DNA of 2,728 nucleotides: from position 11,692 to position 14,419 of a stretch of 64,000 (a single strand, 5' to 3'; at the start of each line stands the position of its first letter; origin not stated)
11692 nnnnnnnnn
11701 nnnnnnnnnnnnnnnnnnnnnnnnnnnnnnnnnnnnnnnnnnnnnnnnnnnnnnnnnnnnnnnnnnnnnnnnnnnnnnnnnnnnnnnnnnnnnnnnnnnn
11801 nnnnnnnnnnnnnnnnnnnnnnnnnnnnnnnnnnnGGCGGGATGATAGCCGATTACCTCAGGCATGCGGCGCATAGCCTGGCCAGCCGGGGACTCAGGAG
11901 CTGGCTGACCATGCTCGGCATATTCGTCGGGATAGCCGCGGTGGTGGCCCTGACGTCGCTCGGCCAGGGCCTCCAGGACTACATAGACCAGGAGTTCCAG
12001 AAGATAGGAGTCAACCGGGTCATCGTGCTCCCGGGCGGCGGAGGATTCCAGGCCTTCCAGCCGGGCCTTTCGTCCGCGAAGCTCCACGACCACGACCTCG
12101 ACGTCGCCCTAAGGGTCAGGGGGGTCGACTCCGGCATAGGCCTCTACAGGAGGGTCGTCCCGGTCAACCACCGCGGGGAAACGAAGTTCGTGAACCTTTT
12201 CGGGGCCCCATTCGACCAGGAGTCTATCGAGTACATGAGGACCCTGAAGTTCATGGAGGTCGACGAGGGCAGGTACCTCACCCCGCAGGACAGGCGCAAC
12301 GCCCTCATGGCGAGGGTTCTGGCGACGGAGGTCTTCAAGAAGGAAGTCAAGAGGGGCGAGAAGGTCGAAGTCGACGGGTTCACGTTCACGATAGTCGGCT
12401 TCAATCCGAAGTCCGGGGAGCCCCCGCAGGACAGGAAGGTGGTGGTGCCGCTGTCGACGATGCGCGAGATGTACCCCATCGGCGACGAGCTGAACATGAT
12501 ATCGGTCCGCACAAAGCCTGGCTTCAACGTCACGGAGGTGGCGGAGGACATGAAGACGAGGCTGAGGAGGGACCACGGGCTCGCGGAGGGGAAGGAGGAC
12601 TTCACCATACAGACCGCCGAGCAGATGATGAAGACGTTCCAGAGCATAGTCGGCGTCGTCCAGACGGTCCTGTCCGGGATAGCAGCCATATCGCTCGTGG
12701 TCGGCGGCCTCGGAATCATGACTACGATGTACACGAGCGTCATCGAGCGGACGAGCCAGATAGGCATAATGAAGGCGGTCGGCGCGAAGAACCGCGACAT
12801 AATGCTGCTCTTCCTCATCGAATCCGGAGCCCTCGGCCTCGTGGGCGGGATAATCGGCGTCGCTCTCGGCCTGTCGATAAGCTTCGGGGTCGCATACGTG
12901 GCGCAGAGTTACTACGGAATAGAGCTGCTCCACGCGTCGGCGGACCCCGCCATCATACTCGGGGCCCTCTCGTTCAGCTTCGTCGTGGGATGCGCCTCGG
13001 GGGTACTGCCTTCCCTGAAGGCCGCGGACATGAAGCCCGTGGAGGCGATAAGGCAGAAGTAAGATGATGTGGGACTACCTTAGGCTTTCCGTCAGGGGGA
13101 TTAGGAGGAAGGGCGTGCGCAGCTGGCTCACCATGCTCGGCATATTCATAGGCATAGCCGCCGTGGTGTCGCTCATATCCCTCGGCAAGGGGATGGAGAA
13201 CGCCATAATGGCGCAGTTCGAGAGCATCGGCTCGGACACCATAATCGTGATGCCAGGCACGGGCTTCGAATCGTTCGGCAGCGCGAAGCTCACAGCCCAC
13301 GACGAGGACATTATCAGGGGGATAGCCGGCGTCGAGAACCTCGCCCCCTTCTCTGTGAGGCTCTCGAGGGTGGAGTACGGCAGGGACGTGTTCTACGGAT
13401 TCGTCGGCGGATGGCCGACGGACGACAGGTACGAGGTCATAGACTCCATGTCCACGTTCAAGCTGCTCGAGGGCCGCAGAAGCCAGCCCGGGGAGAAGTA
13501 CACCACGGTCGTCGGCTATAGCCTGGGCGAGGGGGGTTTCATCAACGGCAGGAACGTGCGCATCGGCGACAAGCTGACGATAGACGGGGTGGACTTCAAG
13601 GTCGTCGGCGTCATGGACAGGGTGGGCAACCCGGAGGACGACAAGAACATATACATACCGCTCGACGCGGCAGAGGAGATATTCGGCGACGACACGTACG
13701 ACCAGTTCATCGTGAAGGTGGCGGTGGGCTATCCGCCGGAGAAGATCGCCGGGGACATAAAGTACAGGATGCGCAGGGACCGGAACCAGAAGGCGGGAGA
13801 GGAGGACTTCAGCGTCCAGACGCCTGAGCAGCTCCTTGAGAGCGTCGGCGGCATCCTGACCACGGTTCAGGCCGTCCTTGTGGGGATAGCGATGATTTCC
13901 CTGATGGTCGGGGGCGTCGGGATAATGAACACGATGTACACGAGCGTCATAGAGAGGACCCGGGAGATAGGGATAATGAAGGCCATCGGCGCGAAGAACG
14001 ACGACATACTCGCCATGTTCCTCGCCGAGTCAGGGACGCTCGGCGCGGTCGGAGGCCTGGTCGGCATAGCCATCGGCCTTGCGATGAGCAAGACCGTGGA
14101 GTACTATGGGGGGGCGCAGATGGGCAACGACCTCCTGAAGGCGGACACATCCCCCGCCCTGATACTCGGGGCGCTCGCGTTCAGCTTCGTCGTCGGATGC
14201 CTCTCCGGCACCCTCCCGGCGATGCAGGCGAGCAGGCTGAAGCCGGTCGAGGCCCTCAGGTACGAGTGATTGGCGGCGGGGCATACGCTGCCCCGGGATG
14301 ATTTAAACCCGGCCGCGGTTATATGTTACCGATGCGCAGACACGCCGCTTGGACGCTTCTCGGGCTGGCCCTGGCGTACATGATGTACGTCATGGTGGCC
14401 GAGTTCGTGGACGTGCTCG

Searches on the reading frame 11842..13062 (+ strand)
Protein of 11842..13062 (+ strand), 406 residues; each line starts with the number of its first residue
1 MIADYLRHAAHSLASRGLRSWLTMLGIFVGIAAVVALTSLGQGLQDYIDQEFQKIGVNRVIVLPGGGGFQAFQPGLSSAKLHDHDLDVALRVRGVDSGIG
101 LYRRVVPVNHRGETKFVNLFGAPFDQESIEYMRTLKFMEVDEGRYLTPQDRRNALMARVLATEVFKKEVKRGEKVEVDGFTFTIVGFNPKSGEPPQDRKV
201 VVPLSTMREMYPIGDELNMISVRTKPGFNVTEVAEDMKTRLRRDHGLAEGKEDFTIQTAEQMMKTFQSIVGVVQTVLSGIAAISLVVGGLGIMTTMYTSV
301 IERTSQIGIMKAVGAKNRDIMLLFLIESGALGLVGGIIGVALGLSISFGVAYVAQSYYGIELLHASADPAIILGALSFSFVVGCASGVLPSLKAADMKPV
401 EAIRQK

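Call 108: search_protein_families(library=pfam, proteins=[window:11842-13062:+], max_evalue=0.001)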
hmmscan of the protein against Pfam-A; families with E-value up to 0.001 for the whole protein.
window:11842-13062:+ (406 aa): 2 families
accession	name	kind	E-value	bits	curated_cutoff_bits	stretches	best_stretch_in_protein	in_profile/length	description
PF12704.14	MacB_PCD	-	8.5e-29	101.8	27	1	20-239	1-206/207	MacB-like periplasmic core domain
PF02687.27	FtsX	-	5.5e-18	65.6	25.5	1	280-399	3-120/120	FtsX-like permease C-terminal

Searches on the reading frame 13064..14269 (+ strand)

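Call 108: search_protein_families(library=pfam, proteins=[window:13064-14269:+], max_evalue=0.001)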
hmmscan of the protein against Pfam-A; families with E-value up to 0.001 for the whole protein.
window:13064-14269:+ (401 aa): 2 families
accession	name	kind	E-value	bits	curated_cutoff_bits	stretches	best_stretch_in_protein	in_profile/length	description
PF12704.14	MacB_PCD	-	2.8e-30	106.6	27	1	20-232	1-204/207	MacB-like periplasmic core domain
PF02687.27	FtsX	-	1.6e-21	77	25.5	1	275-394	3-120/120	FtsX-like permease C-terminal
